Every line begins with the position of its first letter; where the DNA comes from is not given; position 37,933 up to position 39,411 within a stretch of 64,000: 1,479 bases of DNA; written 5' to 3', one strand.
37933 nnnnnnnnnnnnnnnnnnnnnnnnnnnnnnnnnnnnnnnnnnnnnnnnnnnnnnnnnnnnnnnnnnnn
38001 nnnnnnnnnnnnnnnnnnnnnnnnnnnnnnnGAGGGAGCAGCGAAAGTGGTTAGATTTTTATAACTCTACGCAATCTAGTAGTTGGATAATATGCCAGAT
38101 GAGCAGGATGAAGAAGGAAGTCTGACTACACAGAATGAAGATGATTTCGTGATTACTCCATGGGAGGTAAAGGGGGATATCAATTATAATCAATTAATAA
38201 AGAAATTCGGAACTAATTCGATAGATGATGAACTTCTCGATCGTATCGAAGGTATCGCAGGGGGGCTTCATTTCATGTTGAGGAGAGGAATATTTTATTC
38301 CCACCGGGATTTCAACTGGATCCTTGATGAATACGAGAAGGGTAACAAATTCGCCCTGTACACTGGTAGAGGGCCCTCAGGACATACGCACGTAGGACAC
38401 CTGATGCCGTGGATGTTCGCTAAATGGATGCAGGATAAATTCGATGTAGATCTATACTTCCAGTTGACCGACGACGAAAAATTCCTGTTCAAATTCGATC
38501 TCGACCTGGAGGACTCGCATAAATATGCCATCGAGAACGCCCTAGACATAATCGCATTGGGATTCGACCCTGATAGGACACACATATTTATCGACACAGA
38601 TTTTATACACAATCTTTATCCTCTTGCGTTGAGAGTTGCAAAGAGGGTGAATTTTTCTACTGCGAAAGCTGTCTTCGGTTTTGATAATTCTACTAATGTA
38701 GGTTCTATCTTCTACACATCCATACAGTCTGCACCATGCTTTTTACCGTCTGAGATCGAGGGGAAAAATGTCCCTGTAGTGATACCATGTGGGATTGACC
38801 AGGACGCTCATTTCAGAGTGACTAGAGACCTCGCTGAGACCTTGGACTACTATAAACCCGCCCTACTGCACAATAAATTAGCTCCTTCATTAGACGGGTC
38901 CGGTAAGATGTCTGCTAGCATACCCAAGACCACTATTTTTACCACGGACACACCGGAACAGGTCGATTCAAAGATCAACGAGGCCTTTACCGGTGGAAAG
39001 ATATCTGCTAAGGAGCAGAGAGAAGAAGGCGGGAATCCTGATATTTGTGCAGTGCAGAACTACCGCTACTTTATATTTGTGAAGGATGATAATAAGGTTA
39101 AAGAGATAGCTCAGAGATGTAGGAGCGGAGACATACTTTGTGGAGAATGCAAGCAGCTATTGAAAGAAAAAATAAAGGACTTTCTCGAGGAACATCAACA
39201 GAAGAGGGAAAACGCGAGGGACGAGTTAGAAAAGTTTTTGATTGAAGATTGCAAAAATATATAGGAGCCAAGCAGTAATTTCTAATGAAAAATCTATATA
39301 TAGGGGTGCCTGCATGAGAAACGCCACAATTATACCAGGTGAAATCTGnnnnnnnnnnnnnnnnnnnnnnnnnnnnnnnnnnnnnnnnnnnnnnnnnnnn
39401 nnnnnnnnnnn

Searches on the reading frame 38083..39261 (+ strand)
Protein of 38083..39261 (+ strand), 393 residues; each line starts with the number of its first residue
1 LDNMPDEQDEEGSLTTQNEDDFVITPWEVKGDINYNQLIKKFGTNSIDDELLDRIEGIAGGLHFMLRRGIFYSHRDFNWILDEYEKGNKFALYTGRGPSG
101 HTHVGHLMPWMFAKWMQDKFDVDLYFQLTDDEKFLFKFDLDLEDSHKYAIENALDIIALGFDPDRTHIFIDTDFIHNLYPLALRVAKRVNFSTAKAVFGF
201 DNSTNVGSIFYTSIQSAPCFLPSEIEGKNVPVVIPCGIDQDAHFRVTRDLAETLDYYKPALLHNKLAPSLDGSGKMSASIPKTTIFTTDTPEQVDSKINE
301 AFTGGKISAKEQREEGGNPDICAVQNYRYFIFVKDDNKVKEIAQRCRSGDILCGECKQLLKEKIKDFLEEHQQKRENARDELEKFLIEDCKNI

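Call 6: search_protein_families(library=pfam, proteins=[window:38083-39261:+], max_evalue=0.01)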
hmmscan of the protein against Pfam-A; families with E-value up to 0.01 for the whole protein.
window:38083-39261:+ (393 aa): 1 family
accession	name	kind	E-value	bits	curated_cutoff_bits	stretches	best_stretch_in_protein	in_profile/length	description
PF00579.31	tRNA-synt_1b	-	1.1e-32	114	21.1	1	87-369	3-292/292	tRNA synthetases class I (W and Y)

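Call 7: search_protein_families(library=ncbifam, proteins=[window:38083-39261:+], max_evalue=0.01)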
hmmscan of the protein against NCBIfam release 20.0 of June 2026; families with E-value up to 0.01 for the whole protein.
window:38083-39261:+ (393 aa): 9 families
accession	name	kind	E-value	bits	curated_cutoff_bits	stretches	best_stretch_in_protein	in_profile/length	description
NF008927.0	PRK12285.1-4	equivalog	6.7e-160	532.3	478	1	18-389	2-373/385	tryptophan--tRNA ligase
NF008924.0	PRK12285.1-1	equivalog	5.9e-142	473.4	644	1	19-386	2-366/381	tryptophan--tRNA ligase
NF008925.0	PRK12285.1-2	equivalog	6.6e-94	314.9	451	1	24-386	2-361/365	tryptophan--tRNA ligase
TIGR00233.1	trpS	equivalog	1.8e-83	280.6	176.75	1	89-387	2-305/328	tryptophan--tRNA ligase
NF008926.0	PRK12285.1-3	equivalog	2.9e-79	266.9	320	2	23-257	4-231/429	tryptophan--tRNA ligase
NF008928.0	PRK12285.1-5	equivalog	1.8e-63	214.9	891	2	15-258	23-256/530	tryptophan--tRNA ligase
NF006330.0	PRK08560.1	equivalog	9.2e-21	74.2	220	1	85-361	28-297/342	tyrosine--tRNA ligase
NF008922.0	PRK12283.1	equivalog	3.5e-16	59.1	572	2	265-381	256-365/400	tryptophan--tRNA ligase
TIGR00234.1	tyrS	equivalog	3.7e-08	32.9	113.8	1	237-326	193-293/406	tyrosine--tRNA ligase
